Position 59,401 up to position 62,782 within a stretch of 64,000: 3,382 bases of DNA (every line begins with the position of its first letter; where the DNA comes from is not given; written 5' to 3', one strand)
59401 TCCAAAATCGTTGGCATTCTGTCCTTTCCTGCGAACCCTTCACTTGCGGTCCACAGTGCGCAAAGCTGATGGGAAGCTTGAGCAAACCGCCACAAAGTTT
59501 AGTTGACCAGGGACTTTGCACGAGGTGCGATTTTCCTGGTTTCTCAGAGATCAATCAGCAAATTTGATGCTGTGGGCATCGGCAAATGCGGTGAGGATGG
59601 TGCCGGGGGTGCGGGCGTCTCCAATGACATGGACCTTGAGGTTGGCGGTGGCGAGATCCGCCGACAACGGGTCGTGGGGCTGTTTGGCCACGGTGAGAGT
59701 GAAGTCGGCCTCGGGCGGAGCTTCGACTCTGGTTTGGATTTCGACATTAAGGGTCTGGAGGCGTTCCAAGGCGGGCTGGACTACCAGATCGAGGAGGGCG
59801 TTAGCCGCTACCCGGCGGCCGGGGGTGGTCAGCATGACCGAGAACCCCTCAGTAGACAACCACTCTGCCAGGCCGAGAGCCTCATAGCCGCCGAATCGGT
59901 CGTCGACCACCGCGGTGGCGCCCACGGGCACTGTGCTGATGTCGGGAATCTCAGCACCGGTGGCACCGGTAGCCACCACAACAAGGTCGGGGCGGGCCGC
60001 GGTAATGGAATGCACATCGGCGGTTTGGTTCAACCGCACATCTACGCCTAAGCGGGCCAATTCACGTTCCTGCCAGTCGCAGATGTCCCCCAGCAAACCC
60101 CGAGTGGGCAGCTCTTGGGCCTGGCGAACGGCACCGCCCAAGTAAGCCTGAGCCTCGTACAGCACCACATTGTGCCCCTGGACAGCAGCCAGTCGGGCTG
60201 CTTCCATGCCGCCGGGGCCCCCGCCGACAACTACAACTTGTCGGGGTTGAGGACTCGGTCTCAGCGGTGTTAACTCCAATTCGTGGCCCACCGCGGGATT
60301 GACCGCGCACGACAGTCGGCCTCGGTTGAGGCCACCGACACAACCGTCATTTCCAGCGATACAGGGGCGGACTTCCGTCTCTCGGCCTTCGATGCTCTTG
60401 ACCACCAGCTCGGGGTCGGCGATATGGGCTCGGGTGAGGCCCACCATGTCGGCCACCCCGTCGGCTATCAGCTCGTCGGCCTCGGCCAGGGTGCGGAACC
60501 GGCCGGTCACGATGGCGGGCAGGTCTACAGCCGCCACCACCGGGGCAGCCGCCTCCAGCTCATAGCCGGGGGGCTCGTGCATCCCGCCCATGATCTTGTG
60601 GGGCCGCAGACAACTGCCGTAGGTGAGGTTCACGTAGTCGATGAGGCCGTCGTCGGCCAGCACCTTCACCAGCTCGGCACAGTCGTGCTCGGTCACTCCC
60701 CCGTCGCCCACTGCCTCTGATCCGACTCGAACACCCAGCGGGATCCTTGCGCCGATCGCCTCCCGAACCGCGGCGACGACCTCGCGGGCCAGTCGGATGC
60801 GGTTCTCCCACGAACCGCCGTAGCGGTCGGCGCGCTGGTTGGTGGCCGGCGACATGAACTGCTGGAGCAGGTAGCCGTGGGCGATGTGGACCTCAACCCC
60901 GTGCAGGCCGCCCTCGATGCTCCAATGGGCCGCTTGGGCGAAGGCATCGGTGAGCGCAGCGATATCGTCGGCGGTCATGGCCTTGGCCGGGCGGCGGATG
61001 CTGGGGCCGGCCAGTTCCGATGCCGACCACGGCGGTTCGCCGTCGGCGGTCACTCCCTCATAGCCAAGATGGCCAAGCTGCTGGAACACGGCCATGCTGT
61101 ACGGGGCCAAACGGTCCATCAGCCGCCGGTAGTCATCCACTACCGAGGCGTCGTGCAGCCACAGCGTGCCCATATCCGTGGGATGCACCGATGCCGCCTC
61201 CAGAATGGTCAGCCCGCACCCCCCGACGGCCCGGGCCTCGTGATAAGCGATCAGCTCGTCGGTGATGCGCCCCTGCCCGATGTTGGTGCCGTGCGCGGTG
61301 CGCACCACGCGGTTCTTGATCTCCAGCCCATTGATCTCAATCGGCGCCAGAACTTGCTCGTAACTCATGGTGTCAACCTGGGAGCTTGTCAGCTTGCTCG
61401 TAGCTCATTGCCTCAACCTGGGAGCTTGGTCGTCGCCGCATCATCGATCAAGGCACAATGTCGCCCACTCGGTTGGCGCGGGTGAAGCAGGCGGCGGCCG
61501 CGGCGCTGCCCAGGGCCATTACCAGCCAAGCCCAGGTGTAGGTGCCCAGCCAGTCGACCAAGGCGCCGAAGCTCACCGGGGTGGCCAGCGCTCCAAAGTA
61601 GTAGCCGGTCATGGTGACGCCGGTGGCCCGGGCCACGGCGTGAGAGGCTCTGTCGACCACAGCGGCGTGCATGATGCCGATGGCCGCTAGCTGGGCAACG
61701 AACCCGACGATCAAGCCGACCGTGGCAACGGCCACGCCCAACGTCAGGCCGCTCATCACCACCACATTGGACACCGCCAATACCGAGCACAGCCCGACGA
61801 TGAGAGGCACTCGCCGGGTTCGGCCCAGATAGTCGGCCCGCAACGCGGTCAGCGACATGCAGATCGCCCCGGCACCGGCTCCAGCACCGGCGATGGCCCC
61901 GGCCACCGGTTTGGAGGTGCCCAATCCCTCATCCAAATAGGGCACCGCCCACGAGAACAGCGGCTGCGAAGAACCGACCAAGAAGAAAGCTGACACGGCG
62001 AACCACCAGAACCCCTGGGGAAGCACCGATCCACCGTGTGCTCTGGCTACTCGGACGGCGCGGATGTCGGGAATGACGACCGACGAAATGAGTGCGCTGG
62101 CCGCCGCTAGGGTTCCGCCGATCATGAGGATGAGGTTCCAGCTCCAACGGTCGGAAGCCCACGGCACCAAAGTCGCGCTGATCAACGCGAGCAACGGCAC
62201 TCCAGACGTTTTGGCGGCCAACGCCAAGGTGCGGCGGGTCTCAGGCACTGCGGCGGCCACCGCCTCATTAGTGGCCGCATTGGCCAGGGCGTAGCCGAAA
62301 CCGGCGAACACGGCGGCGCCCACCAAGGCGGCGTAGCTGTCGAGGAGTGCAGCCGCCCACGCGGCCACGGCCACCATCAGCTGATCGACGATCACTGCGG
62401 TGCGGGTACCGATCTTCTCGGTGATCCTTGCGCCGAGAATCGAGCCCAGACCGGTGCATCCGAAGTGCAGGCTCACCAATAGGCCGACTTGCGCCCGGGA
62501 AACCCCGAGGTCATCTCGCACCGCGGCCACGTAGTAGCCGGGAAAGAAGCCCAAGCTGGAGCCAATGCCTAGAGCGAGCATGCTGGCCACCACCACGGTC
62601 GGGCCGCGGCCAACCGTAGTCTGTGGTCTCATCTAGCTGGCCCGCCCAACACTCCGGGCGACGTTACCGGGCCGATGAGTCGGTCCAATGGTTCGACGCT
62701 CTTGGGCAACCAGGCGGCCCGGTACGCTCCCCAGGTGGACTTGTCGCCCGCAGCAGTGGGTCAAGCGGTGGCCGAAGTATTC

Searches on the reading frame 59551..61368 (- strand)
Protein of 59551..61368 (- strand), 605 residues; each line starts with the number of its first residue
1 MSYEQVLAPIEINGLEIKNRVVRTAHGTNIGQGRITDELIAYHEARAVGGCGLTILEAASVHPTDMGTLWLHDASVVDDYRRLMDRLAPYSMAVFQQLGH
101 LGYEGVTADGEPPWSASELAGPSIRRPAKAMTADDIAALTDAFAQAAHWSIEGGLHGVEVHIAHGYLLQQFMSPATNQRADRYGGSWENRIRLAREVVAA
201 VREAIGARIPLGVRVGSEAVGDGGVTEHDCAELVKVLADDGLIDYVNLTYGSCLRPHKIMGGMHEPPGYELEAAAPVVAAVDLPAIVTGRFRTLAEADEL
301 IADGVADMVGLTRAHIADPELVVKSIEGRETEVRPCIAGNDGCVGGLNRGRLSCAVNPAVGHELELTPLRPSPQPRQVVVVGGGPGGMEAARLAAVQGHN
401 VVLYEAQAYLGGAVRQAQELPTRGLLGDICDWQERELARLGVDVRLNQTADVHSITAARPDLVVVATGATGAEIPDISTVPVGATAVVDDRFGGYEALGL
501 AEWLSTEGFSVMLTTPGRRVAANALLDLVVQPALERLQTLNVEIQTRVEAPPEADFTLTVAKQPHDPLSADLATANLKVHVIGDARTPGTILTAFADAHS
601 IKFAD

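Call 11: search_protein_families(library=pfam, proteins=[window:59551-61368:-], max_evalue=0.001)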
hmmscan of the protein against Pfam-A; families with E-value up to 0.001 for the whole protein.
window:59551-61368:- (605 aa): 6 families
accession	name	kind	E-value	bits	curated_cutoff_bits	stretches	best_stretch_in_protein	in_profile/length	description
PF00724.26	Oxidored_FMN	-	2.4e-53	182.1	27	1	7-331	3-341/342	NADH:flavin oxidoreductase / NADH oxidase family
PF12831.13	FAD_oxidored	-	7.6e-08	32.5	27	1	377-414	1-38/416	FAD dependent oxidoreductase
PF13450.12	NAD_binding_8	-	6.2e-07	30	21.9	1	380-418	1-39/68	NAD(P)-binding Rossmann-like domain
PF07992.20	Pyr_redox_2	-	4e-06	26.9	26.1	1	377-464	2-87/291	Pyridine nucleotide-disulphide oxidoreductase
PF03486.20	HI0933_like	-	9.4e-05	22.4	50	0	377-411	2-36/244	HI0933-like protein Rossmann domain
PF01134.28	GIDA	-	0.00087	18.9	22.1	0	377-405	1-29/391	Glucose inhibited division protein A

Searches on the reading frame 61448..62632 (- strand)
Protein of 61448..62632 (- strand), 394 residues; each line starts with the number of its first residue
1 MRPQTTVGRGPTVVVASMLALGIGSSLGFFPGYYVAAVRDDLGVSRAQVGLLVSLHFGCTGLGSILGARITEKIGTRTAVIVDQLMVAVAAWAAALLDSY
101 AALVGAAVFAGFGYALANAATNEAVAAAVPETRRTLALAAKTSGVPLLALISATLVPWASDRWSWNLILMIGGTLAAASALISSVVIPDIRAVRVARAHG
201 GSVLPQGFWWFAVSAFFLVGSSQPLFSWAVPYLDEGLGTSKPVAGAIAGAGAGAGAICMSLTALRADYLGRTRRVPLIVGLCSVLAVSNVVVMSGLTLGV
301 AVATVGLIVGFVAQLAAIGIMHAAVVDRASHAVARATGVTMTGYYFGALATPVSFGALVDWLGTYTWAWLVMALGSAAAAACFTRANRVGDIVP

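Call 11: search_protein_families(library=pfam, proteins=[window:61448-62632:-], max_evalue=0.001)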
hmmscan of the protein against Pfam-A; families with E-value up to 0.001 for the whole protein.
window:61448-62632:- (394 aa): 1 family
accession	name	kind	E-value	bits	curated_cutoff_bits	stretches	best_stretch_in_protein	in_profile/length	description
PF07690.21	MFS_1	-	1e-29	104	33.4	1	27-352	14-347/347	Major Facilitator Superfamily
